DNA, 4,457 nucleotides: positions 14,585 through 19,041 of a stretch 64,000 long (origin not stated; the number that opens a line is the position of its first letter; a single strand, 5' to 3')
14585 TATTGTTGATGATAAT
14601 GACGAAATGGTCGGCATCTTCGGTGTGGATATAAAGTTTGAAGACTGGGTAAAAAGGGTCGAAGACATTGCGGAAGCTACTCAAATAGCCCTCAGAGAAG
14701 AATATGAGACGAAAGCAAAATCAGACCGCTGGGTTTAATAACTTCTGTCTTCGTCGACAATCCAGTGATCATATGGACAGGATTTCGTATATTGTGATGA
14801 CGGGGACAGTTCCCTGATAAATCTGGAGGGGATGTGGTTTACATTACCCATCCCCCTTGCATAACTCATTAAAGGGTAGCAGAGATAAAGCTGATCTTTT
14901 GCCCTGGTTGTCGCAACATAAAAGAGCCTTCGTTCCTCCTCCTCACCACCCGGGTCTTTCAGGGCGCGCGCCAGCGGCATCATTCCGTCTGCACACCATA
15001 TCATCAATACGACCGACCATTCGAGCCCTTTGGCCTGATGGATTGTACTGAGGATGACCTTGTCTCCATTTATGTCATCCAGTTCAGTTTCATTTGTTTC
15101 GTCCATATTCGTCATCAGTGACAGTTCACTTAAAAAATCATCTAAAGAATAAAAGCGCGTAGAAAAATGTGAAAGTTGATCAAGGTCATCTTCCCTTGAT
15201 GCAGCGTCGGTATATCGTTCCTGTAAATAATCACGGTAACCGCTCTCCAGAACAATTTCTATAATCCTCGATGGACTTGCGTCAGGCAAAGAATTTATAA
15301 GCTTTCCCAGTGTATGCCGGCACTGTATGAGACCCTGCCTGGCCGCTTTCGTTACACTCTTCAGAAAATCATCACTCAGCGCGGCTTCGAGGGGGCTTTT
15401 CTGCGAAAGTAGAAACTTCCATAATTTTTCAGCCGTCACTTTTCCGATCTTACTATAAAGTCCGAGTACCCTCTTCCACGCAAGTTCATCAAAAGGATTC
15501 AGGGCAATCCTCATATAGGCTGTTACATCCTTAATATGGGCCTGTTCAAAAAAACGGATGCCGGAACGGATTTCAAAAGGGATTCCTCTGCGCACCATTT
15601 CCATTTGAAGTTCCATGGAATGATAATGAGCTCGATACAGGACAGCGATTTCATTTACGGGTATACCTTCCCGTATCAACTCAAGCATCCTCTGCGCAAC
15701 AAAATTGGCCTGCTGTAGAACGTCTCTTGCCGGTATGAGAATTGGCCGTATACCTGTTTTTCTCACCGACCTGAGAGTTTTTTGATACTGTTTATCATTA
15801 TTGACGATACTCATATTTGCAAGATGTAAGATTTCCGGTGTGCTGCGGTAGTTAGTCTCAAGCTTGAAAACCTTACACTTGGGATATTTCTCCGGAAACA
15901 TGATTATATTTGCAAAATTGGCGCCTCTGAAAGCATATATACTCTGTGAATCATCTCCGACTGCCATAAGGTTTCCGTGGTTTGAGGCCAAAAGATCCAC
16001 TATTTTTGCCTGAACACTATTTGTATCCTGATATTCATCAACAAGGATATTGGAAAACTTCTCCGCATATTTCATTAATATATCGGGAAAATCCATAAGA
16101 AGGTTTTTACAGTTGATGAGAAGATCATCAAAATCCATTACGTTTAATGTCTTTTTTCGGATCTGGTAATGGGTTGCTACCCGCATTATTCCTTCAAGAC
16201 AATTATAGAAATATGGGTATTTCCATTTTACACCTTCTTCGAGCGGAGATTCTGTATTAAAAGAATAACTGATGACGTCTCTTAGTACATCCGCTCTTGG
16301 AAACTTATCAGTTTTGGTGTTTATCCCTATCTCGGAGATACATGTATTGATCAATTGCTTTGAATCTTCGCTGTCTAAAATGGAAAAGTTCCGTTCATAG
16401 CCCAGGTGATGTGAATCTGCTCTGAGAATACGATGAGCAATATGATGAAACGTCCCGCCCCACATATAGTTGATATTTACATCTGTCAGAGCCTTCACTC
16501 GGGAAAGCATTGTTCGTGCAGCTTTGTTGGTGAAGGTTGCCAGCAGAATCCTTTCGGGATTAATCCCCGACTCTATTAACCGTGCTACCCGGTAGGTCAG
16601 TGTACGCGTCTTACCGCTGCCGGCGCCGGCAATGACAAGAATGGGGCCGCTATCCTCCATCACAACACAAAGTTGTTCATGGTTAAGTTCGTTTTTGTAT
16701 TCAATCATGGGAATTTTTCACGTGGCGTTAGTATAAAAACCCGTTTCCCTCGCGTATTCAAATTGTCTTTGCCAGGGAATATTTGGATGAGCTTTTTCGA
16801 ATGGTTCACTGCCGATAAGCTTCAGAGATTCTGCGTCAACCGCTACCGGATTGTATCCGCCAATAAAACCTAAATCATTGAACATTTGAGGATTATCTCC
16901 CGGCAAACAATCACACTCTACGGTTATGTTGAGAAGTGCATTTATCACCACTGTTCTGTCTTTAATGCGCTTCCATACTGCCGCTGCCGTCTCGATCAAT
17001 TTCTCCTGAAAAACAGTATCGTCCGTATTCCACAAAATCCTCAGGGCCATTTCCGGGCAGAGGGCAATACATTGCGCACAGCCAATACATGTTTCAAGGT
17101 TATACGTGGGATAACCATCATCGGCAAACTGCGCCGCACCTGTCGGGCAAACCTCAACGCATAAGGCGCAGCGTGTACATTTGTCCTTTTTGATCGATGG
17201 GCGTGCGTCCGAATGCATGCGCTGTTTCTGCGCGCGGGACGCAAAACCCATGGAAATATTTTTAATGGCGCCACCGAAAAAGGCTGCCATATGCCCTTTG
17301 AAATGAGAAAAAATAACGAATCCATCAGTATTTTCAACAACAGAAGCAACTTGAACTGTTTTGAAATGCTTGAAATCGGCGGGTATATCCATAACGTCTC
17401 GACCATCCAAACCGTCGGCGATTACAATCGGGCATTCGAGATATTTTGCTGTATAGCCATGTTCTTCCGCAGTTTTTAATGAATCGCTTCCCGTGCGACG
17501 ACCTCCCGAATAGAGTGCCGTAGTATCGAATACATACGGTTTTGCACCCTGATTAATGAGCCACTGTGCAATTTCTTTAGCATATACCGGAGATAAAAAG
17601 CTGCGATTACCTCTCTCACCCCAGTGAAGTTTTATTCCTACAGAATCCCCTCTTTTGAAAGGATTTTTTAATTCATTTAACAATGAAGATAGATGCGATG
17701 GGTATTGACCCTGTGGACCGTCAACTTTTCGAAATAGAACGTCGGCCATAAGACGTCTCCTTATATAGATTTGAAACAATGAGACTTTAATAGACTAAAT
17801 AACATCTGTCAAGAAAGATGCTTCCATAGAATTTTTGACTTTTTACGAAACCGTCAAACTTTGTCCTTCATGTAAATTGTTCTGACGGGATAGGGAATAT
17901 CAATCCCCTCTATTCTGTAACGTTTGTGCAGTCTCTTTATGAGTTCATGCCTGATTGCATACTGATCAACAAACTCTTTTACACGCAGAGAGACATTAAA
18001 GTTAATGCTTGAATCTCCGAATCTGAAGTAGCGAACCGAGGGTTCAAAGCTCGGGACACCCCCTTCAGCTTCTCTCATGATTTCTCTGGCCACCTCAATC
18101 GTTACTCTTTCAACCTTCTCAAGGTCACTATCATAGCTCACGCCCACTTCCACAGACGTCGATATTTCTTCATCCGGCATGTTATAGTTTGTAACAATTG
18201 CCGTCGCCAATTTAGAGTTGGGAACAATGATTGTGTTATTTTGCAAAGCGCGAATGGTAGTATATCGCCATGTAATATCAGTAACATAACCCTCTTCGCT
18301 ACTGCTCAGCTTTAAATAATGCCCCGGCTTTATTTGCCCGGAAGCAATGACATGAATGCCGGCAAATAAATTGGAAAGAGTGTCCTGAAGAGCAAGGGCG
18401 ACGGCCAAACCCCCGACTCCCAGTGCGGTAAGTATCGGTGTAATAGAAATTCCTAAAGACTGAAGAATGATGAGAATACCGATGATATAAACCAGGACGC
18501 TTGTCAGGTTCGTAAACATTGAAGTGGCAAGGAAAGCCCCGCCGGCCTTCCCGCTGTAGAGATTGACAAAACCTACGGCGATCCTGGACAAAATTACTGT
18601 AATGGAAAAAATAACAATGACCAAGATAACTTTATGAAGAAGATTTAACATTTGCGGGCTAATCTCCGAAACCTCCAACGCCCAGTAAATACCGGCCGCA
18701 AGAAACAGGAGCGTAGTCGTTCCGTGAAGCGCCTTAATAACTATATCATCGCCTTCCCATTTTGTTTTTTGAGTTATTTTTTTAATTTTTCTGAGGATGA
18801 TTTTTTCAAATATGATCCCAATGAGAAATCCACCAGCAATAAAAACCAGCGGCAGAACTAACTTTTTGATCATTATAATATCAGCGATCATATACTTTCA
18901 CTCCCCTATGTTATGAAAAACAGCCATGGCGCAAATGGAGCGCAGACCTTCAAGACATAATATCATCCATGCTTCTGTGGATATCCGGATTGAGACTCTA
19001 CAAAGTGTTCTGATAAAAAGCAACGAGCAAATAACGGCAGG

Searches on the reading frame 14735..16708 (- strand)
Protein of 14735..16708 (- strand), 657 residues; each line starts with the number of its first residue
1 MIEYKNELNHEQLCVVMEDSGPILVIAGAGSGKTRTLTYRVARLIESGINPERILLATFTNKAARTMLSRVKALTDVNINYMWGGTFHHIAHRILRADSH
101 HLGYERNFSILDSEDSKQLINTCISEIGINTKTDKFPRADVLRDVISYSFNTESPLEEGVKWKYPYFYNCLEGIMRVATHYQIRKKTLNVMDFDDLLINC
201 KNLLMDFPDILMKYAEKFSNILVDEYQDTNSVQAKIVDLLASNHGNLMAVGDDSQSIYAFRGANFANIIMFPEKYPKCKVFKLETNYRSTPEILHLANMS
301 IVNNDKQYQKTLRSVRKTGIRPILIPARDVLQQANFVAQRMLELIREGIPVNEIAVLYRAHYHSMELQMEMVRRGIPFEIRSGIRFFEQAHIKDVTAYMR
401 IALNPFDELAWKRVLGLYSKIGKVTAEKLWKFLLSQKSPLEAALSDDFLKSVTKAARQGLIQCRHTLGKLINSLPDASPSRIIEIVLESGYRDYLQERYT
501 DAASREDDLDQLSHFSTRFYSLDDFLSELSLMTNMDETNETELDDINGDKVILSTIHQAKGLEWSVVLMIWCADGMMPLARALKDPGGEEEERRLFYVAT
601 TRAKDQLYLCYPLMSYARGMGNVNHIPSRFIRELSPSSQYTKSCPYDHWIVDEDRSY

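Call 80: search_protein_families(library=pfam, proteins=[window:14735-16708:-], max_evalue=0.00001)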
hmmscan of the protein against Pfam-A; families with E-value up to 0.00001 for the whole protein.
window:14735-16708:- (657 aa): 4 families
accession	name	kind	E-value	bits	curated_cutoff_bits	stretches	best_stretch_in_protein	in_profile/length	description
PF00580.27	UvrD-helicase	-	6.8e-74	249.4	23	1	8-276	1-271/271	UvrD/REP helicase N-terminal domain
PF13361.12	UvrD_C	-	2.9e-54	185.3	25.6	1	282-611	2-347/350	UvrD-like helicase C-terminal domain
PF13245.12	AAA_19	-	3.5e-20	73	25.1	1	20-261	11-134/134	AAA domain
PF13538.12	UvrD_C_2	-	6.7e-11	42.3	27.4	1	552-610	3-52/52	UvrD-like helicase C-terminal domain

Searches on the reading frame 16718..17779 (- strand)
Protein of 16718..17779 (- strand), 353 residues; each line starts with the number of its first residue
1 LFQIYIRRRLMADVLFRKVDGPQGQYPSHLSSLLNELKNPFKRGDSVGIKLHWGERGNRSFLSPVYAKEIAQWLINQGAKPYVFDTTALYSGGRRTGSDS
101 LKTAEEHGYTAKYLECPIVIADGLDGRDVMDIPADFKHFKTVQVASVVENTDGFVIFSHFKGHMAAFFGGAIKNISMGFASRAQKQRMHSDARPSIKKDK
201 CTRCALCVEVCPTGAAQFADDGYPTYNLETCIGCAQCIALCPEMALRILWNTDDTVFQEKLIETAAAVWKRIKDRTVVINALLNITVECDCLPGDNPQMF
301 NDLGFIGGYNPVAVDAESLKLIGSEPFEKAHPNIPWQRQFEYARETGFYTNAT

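Call 9: search_protein_families(library=pfam, proteins=[window:16718-17779:-], max_evalue=0.01)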
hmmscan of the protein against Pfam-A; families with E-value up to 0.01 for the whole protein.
window:16718-17779:- (353 aa): 18 families
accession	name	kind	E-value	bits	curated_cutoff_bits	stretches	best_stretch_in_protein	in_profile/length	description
PF04015.17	DUF362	-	1.8e-40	139.6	24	1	47-316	1-196/200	Domain of unknown function (DUF362)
PF00037.32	Fer4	-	4.2e-12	45.8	21.1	2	196-215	3-22/24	4Fe-4S binding domain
PF12838.12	Fer4_7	-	8.4e-11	42.6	27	2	200-243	1-50/52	4Fe-4S dicluster domain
PF12837.12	Fer4_6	-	1.1e-10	41.3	25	2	194-215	2-23/24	4Fe-4S binding domain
PF13237.11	Fer4_10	-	2.5e-10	40.5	25.5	2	194-242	2-53/53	4Fe-4S dicluster domain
PF14697.11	Fer4_21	-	1.3e-09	38.4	35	2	196-243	3-53/59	4Fe-4S dicluster domain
PF12797.12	Fer4_2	-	3e-09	36.7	24.5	2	193-213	2-22/22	4Fe-4S binding domain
PF13484.11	Fer4_16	-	1.7e-07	32.4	30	1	200-215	1-16/66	4Fe-4S double cluster binding domain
PF13187.11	Fer4_9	-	2.2e-07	31.3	27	1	200-244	1-50/52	4Fe-4S dicluster domain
PF12800.12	Fer4_4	-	3e-06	27.6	24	1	199-214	2-17/17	4Fe-4S binding domain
PF13746.11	Fer4_18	-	1.5e-05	25.6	27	1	182-248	42-102/114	4Fe-4S dicluster domain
PF12798.12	Fer4_3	-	0.00021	22.3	27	1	201-215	1-15/15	4Fe-4S binding domain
PF13459.11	Fer4_15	-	0.00029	21.9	22.4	0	197-226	4-32/66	4Fe-4S single cluster domain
PF13183.11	Fer4_8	-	0.00046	21.1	27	0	199-218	3-22/68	4Fe-4S dicluster domain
PF04199.19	Cyclase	-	0.0025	18.5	23.1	1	27-88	76-139/142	Putative cyclase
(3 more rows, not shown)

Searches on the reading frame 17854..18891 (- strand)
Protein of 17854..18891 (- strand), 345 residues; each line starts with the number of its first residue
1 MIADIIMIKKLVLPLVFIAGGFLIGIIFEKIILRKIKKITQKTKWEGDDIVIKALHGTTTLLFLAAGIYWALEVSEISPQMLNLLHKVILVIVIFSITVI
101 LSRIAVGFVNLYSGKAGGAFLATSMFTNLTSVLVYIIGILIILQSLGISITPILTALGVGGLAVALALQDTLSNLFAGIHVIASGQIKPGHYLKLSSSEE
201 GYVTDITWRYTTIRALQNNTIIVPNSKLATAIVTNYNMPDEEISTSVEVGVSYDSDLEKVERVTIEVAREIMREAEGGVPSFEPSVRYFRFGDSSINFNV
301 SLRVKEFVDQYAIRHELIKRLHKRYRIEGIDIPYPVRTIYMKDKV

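Call 9: search_protein_families(library=pfam, proteins=[window:17854-18891:-], max_evalue=0.01)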
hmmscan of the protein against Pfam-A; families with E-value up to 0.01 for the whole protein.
window:17854-18891:- (345 aa): 3 families
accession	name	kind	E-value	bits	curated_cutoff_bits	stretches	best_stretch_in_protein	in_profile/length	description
PF00924.24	MS_channel_2nd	-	2.1e-15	57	20.2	1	170-237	1-67/68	Mechanosensitive ion channel, beta-domain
PF21088.3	MS_channel_1st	-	8.7e-10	38.8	23.1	1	128-169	1-42/42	Mechanosensitive ion channel, transmembrane helices 2/3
PF21082.3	MS_channel_3rd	-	1.8e-09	38.3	21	1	247-332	3-88/88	Mechanosensitive ion channel MscS, C-terminal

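Call 14: find_encoding_contigs(protein=window:17854-18891:-, flank=10000, max_places=10)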
Protein window:17854-18891:- (345 aa): 1 contig read that carries it; 1 place shown.
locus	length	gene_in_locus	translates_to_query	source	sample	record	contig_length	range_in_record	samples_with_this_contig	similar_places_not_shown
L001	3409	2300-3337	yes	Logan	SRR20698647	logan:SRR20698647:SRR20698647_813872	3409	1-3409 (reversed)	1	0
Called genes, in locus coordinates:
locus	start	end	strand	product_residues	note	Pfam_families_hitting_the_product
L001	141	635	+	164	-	-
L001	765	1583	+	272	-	PF11185:DUF2971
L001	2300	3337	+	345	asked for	PF21088:MS_channel_1st, PF00924:MS_channel_2nd, PF21082:MS_channel_3rd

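Call 37: find_related_loci(query=window:17854-18891:-, collection=metagenome_contigs, flank=10000)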
Query window:17854-18891:- (345 aa) in metagenome_contigs; peptide patterns used: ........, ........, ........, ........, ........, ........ (x = any residue, [..] = any of these).
280 stretches matched a pattern; 91 encode a relative of the query (tblastn E <= 1e-3); the best 80 are kept; 80 distinct loci.
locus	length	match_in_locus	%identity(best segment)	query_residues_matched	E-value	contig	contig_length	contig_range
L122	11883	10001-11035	84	1-345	0e+0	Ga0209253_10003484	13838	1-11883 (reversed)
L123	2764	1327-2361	79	1-345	0e+0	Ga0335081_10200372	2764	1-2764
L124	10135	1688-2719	77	1-344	3e-173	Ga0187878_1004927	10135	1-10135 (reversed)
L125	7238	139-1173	74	1-345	8e-168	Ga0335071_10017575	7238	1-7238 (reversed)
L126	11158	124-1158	74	1-345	2e-167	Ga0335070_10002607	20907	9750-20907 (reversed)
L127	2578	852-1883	75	1-345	5e-178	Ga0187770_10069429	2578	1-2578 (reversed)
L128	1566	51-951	93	45-345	8e-160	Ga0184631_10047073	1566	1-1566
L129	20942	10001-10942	62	29-342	3e-125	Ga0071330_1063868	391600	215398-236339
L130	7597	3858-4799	60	29-342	1e-121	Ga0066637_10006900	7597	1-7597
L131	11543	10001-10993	52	19-344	1e-111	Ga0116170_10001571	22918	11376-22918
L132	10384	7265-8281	51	8-345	4e-109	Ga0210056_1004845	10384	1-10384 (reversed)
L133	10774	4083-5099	51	8-345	4e-109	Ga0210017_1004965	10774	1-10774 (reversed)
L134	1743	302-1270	49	10-333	4e-113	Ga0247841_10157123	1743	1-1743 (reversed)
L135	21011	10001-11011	49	9-344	9e-106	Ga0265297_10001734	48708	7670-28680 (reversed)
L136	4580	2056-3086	91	1-344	2e-105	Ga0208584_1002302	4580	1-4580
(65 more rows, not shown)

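Call 46: search_protein_families(library=pfam, proteins=[L122:38-1150:+, L122:1393-2562:+, L122:3275-3598:+, L122:3884-4525:+, L122:4587-5816:+, L122:5956-9627:+, L136:372-1502:+, L122:11148-11765:-], max_evalue=0.001)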
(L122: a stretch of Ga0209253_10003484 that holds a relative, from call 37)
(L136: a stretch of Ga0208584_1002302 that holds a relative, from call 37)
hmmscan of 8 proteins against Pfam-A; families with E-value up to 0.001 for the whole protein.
L122:38-1150:+ (370 aa): 3 families
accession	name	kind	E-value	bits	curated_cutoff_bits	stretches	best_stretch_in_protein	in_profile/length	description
PF00580.27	UvrD-helicase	-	4.3e-08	33.6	23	1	3-49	210-257/271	UvrD/REP helicase N-terminal domain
PF01443.25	Viral_helicase1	-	8.3e-08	32.7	21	0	316-351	185-227/228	Viral superfamily 1 RNA helicase core domain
PF13538.12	UvrD_C_2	-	0.00053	20.2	27.4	0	316-351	10-52/52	UvrD-like helicase C-terminal domain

L122:1393-2562:+ (389 aa): 7 families
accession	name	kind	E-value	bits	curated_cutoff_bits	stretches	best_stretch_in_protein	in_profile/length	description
PF01381.28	HTH_3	-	8.1e-10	39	23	1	28-73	6-51/55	Helix-turn-helix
PF06114.19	Peptidase_M78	-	9.9e-06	25.8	22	1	197-289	24-119/123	IrrE N-terminal-like domain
PF13560.12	HTH_31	-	1.4e-05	25.7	27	1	28-71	11-55/64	Helix-turn-helix domain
PF07022.19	Phage_CI_repr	-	5.4e-05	23.9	22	1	33-78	14-58/65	Bacteriophage CI repressor helix-turn-helix domain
PF13518.12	HTH_28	-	9.7e-05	22.8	25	0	22-54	4-35/52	Helix-turn-helix domain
PF13384.12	HTH_23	-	0.00038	20.6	24.6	0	22-53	9-39/50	Homeodomain-like domain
PF15943.11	YdaS_toxin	-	0.00073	19.8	30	0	33-56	10-33/65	Bacterial toxin YdaS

L122:3275-3598:+ (107 aa): 1 family
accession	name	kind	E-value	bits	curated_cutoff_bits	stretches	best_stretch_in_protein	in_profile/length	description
PF02604.26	PhdYeFM_antitox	-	9.4e-21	73.8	29.8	1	23-93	2-72/74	Antitoxin Phd_YefM, type II toxin-antitoxin system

L122:3884-4525:+ (213 aa): 3 families
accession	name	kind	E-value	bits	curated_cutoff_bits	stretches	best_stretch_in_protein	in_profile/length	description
PF19502.5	DUF6036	-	1.3e-09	38.5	23.6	1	40-194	13-135/164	Nucleotidyltransferase of unknown function (DUF6036)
PF09970.15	DUF2204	-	2.1e-06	27.9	20.3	1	119-188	85-160/181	Nucleotidyl transferase of unknown function (DUF2204)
PF08843.17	AbiEii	-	0.00012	22.6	22.5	1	55-189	19-179/238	Nucleotidyl transferase AbiEii toxin, Type IV TA system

L122:4587-5816:+ (409 aa): 2 families
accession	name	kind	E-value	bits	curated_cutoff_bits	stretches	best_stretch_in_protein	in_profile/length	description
PF00149.33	Metallophos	-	2.2e-16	61.3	21.5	1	1-236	1-191/191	Calcineurin-like phosphoesterase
PF12320.13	SbcD_C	-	2.6e-16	60.3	24.4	1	284-380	1-93/94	Type 5 capsule protein repressor C-terminal domain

L122:5956-9627:+ (1223 aa): 3 families
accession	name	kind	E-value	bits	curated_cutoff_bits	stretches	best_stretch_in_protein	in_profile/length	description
PF13476.12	AAA_23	-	7.4e-22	79.4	27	1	7-210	3-196/201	AAA domain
PF13558.12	SbcC_Walker_B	-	1.5e-11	44.9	27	1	1103-1177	6-89/90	SbcC/RAD50-like, Walker B motif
PF13555.12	AAA_29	-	2.9e-06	27.3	27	1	26-58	18-50/61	P-loop containing region of AAA domain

L136:372-1502:+ (376 aa): 14 families
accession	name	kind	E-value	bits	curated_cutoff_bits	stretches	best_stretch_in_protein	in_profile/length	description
PF00515.34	TPR_1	-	1.9e-25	88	27.8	1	301-331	4-34/34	Tetratricopeptide repeat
PF07719.23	TPR_2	-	4.5e-24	83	27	2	300-331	3-34/34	Tetratricopeptide repeat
PF13181.12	TPR_8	-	4.9e-16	57.9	25.7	1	300-331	3-34/34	Tetratricopeptide repeat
PF13371.12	TPR_9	-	2.9e-14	53.3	35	1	194-243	6-55/73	Tetratricopeptide repeat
PF13424.12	TPR_12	-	1.8e-12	47.7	30.1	1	217-288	3-75/77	Tetratricopeptide repeat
PF13414.12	TPR_11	-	1.2e-10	41.3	26.8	1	308-351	4-42/42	TPR repeat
PF13432.12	TPR_16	-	1.9e-08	35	32.7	1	305-364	4-58/65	Tetratricopeptide repeat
PF13431.12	TPR_17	-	1e-07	32.1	24.4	0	206-237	2-33/34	Tetratricopeptide repeat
PF13428.12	TPR_14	-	1.1e-06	29.2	23.5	0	300-332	3-35/44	Tetratricopeptide repeat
PF13174.12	TPR_6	-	7.9e-06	26.6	26.3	0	301-330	3-32/33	Tetratricopeptide repeat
PF13374.12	TPR_10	-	1.8e-05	25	27.5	0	340-364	5-29/42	Tetratricopeptide repeat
PF14559.12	TPR_19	-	0.00014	22.5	25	0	196-238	4-46/68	Tetratricopeptide repeat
PF25575.1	TPR_BSK1_C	-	0.00023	21.5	42.2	0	268-330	52-109/118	Serine/threonine-protein kinase BSK1-like, TPR repeats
PF21545.3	T7SS_EccA1_N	-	0.00091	19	27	0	268-363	142-231/272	T7SS, ESX-1 secretion system protein EccA1, N-terminal domain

L122:11148-11765:- (205 aa): 2 families
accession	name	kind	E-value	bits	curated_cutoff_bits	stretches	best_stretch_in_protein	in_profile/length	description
PF00300.27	His_Phos_1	-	1.3e-08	35.2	21.7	1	63-130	1-74/194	Histidine phosphatase superfamily (branch 1)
PF13620.12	CarboxypepD_reg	-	1.1e-05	26.1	32.3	1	3-36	30-64/82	Carboxypeptidase regulatory-like domain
